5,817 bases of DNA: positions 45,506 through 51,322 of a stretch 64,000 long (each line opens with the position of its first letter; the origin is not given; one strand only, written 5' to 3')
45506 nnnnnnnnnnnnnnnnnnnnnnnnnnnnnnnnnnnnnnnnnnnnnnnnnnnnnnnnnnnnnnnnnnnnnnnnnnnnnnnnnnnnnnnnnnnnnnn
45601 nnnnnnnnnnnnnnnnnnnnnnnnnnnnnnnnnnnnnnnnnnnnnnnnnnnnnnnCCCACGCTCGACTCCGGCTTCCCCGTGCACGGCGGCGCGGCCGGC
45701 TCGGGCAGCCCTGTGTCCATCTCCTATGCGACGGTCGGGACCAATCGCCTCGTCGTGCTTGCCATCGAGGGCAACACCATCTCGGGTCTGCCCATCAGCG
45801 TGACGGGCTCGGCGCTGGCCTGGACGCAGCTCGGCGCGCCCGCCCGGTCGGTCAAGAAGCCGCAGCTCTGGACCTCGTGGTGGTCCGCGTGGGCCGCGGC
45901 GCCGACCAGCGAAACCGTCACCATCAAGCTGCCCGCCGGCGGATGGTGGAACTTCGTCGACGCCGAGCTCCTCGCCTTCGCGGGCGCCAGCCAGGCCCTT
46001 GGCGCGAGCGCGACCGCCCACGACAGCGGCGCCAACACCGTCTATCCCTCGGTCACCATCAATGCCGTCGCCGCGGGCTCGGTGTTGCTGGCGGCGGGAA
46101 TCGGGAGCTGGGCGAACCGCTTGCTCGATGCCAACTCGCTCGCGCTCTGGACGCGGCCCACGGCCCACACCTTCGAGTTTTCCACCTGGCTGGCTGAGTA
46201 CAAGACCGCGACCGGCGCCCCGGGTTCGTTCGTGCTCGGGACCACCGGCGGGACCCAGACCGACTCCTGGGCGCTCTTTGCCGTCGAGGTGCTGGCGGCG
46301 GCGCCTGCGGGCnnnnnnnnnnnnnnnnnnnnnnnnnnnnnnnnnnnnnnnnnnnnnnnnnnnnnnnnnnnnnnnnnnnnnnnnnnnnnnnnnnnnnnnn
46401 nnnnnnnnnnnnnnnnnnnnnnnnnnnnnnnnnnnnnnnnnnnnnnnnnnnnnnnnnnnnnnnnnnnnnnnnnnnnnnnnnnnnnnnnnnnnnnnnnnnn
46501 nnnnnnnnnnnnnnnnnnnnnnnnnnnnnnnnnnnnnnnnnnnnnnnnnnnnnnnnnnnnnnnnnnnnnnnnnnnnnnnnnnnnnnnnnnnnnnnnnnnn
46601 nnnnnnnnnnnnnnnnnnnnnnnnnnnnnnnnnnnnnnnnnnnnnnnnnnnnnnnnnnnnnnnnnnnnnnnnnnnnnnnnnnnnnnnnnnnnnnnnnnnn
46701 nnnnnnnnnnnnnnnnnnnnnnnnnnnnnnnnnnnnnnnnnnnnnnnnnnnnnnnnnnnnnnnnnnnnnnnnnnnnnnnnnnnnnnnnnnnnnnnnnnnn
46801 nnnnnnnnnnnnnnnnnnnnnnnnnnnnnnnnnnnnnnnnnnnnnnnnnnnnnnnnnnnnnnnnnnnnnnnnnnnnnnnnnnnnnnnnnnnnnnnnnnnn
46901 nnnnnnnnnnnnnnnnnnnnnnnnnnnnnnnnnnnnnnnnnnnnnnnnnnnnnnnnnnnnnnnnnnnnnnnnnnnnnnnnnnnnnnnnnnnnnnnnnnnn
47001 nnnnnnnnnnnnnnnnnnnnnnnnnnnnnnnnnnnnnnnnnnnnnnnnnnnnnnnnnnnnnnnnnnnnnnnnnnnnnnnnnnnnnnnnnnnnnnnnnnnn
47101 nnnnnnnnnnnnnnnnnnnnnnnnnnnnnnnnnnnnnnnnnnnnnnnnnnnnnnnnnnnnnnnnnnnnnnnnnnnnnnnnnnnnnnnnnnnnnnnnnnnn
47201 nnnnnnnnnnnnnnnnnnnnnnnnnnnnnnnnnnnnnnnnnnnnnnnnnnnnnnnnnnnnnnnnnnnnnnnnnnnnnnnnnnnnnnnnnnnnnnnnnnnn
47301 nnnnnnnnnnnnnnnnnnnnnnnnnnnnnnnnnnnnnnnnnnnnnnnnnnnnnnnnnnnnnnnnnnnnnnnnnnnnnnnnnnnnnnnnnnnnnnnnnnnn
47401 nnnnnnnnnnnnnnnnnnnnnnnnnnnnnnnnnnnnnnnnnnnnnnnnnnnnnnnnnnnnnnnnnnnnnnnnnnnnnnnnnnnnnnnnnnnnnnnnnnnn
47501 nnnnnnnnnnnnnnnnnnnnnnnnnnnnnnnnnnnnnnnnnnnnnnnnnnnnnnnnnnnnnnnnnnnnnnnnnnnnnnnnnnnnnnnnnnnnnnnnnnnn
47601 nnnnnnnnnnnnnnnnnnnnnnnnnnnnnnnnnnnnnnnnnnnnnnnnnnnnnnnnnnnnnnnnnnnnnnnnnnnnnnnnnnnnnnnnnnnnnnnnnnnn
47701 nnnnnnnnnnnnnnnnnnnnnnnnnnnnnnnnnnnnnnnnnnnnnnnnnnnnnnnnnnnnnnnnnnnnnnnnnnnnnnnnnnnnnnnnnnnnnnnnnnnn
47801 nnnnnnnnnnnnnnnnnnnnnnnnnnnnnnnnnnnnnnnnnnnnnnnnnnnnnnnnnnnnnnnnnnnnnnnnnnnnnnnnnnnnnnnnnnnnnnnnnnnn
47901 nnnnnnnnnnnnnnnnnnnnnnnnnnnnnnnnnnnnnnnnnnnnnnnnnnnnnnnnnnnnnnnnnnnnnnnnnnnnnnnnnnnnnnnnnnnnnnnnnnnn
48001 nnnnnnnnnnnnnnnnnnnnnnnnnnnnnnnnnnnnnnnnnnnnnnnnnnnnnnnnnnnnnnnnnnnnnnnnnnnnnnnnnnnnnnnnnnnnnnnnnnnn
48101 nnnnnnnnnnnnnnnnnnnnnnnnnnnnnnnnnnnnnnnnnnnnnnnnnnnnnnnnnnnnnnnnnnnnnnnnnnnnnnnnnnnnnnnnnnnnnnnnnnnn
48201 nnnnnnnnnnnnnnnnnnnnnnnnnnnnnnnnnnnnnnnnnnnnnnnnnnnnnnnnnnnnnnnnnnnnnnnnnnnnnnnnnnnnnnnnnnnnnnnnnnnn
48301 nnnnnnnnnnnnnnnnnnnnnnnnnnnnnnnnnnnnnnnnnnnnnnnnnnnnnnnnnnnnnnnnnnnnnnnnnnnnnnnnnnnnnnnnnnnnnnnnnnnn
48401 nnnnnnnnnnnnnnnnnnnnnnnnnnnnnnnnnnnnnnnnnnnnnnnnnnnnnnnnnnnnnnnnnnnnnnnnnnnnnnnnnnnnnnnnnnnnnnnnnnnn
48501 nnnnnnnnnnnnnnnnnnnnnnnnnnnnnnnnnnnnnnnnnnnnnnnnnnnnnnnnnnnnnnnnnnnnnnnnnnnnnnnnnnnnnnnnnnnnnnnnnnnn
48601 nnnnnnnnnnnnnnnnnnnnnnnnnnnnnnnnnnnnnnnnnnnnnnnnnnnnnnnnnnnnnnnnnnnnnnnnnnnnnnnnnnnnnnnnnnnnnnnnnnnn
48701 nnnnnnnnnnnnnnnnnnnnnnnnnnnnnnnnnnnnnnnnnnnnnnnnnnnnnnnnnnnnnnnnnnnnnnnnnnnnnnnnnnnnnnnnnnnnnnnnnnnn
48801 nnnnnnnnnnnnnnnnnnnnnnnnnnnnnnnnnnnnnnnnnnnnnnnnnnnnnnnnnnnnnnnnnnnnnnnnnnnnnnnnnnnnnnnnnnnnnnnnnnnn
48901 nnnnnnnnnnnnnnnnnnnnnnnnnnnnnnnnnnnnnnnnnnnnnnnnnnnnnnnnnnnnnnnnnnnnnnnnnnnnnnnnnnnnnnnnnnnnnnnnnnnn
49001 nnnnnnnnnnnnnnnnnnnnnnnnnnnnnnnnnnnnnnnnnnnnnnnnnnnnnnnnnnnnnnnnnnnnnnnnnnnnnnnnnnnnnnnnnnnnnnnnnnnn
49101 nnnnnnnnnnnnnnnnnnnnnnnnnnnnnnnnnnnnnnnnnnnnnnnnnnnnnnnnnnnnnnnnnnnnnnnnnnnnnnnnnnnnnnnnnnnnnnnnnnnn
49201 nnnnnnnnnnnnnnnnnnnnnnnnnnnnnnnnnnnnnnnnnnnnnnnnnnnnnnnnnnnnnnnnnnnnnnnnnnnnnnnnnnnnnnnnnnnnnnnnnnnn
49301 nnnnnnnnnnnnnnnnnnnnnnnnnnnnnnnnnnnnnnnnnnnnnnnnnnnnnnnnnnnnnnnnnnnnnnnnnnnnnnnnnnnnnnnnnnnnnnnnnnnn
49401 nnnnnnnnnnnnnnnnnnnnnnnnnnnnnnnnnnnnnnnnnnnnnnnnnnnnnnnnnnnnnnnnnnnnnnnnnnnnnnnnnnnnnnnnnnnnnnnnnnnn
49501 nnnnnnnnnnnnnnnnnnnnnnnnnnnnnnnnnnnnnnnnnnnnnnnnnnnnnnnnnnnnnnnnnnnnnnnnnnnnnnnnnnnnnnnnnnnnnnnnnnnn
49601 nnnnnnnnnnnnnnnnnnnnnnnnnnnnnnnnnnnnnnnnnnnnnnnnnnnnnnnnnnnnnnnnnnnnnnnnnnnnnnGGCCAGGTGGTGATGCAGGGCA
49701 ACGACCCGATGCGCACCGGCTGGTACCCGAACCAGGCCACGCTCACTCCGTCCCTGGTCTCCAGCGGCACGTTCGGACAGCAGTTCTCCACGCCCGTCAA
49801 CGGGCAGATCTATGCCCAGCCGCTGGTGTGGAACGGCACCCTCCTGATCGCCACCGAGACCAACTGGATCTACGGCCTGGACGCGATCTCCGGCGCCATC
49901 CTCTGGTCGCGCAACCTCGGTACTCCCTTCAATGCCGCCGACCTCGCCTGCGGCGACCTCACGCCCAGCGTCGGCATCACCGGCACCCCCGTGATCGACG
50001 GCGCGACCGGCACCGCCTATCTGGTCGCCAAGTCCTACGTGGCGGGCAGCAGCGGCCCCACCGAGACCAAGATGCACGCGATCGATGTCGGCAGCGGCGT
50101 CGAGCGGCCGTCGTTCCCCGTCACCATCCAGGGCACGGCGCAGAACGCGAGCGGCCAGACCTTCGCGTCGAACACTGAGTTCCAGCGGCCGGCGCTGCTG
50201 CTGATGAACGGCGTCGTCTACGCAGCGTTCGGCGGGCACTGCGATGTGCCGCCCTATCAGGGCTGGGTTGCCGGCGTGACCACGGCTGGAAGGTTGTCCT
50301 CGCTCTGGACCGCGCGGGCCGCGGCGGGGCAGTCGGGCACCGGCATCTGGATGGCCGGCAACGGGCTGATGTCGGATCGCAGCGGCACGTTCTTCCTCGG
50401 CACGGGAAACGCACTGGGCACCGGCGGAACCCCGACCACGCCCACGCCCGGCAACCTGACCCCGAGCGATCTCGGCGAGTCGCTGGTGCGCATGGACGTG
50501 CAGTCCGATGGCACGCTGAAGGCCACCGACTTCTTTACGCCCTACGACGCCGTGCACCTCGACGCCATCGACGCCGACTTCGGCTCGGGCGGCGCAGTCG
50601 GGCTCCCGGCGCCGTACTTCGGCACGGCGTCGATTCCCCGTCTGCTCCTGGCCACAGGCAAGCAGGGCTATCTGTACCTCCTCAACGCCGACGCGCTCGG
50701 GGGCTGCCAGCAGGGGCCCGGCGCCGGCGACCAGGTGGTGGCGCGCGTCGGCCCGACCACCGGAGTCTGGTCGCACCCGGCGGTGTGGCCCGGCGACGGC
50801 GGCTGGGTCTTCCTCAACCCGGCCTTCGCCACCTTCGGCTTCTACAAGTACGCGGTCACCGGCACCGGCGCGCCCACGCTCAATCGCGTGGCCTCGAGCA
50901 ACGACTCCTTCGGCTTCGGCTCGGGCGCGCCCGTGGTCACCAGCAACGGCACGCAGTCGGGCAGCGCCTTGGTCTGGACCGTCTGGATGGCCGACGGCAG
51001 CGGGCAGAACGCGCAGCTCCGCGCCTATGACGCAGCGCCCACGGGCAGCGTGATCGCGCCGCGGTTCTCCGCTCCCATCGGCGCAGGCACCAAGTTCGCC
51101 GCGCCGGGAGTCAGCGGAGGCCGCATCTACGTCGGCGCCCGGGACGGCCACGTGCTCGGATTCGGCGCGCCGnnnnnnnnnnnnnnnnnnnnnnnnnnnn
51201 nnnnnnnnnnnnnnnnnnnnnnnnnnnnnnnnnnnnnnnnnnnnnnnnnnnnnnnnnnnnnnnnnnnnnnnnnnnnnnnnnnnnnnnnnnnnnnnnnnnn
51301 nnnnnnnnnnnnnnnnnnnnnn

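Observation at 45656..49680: Unrecognised ~215-aa Trp-rich module repeated three times in a 1.43-kb super-repeat with Ig-like domains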

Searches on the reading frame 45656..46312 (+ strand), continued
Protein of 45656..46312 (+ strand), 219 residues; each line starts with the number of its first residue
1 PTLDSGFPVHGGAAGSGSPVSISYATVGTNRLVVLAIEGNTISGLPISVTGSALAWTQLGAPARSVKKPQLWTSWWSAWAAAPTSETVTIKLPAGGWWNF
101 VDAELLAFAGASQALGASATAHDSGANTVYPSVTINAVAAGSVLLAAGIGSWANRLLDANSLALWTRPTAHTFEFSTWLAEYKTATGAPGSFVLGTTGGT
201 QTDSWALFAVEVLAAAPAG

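Call 48: search_dna_similar(query=window:45656-46312:+, collection=phages, mode=protein, max_evalue=10, max_rows=15)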
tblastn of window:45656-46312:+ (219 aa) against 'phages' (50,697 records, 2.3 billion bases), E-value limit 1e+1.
No match.

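Call 49: search_dna_similar(query=P0015, collection=phages, mode=protein, max_evalue=10, max_rows=15)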
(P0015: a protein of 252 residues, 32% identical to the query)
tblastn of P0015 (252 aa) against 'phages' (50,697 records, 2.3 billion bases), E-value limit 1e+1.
No match.
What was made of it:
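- Tried and rejected: tblastn of a window module and of a wider-family member against 50,697 phage genomes gave no match even at E 10 (calls 48, 49).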

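Call 60: find_homologous_proteins(query=A4, max_evalue=0.001)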
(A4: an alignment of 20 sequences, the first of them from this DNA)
Query A4 (20 sequences) (219 aa, profile of the alignment): 509 proteins with E <= 0.001 among 8000 candidates; the best 120 are listed.
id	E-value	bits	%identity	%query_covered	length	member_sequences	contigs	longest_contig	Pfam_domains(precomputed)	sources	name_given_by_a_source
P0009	6.3e-97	341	26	31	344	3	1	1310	-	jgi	-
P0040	2.6e-90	320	26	32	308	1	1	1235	-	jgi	jgi:hypothetical protein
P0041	2.3e-89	317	24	91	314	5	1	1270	-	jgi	jgi:hypothetical protein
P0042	4.5e-84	299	-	-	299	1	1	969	-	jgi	jgi:hypothetical protein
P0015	1.9e-71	258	-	-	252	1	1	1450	-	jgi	-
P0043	5.3e-71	257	-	-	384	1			PF17957.8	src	-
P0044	5.5e-71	257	-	-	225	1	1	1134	-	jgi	jgi:hypothetical protein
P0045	1.8e-70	255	-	-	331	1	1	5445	PF19190.7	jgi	jgi:Viral BACON domain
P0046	2.6e-70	254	-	-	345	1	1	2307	PF13620.13,PF09430.17,PF22904.4,PF17210.10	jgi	jgi:hypothetical protein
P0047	2.6e-70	254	55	10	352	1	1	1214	PF16640.12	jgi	jgi:hypothetical protein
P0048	4.3e-70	254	25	24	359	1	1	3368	PF13715.13,PF13620.13,PF09430.17,PF22904.4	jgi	-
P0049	3.7e-69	251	27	77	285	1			-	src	-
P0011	6.5e-69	250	29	75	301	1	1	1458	PF03793.25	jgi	jgi:hypothetical protein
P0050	8.6e-69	249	-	-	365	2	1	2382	PF00041.28,PF16656.12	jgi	-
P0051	9.6e-69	249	28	19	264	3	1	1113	-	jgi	jgi:hypothetical protein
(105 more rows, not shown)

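Call 80: find_encoding_contigs(protein=P0004, flank=10000, max_places=3)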
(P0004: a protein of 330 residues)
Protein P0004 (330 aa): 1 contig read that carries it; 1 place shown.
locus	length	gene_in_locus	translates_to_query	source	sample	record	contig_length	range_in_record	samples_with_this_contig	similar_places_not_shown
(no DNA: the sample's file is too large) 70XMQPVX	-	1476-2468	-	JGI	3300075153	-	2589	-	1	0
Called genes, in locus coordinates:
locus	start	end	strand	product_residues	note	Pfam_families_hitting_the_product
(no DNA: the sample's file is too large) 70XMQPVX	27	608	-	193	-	PF13948:DUF4215 (weak)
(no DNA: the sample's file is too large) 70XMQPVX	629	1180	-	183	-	-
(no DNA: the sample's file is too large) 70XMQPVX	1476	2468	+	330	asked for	-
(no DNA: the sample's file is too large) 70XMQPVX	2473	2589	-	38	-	?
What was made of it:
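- Tried and rejected: P0004's contig is too short to use (call 80).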

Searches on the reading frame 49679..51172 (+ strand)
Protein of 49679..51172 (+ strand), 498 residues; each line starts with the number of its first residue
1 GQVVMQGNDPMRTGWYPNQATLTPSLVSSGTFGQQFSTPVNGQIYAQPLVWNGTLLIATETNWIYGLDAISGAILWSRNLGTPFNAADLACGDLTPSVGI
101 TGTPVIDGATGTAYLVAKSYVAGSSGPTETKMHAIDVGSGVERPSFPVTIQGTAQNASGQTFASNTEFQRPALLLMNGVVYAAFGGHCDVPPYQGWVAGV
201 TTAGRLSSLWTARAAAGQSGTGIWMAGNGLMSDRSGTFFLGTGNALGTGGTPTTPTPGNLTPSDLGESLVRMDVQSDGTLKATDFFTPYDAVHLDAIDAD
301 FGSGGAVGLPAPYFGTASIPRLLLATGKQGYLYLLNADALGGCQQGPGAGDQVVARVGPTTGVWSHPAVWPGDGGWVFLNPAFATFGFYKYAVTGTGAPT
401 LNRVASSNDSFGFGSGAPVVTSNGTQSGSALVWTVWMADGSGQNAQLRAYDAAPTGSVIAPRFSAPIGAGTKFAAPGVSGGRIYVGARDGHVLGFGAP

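Call 53: search_solved_structures(query=window:49679-51172:+, max_evalue=1)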
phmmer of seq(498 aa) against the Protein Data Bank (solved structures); distinct sequences matched with E-value up to 1: 37.
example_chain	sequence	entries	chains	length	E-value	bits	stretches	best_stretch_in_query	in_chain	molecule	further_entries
5ayw_B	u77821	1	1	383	0.00069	21.9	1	28-112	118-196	Outer membrane protein assembly factor BamB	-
7nri_B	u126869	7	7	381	0.00082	21.7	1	28-112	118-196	Outer membrane protein assembly factor BamB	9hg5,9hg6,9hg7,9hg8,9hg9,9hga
8spr_B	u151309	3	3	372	0.00087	21.6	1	28-112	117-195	Outer membrane protein assembly factor BamB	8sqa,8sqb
28jl_B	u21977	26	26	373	0.00087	21.6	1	28-112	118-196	Outer membrane protein assembly factor BamB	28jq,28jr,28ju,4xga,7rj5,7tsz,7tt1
3q54_A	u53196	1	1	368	0.00091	21.5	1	28-112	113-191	Outer membrane assembly lipoprotein YfgL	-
5ljo_B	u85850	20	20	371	0.00091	21.5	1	28-112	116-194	Outer membrane protein assembly factor BamB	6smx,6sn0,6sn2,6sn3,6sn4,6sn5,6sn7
3q7m_A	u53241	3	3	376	0.0011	21.2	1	28-112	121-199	Lipoprotein yfgL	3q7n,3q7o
3prw_A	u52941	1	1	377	0.0012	21.2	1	28-112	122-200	Lipoprotein yfgL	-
2yh3_A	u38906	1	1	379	0.0012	21.1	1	28-112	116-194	LIPOPROTEIN YFGL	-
6lyq_B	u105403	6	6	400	0.0012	21.1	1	28-112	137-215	Outer membrane protein assembly factor BamB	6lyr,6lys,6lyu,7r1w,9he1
8adg_B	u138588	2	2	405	0.0013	21.1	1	28-112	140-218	Outer membrane protein assembly factor BamB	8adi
3p1l_A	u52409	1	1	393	0.0013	21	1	28-112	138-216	Lipoprotein yfgL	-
5d0o_B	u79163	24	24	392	0.0013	21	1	28-112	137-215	Outer membrane protein assembly factor BamB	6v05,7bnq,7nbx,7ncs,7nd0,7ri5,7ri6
8orr_AAA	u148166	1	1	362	0.0015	20.8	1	27-113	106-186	Outer membrane protein assembly factor BamB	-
2yms_A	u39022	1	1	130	0.0084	18.4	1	28-83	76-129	OUTER MEMBRANE PROTEIN ASSEMBLY FACTOR BAMB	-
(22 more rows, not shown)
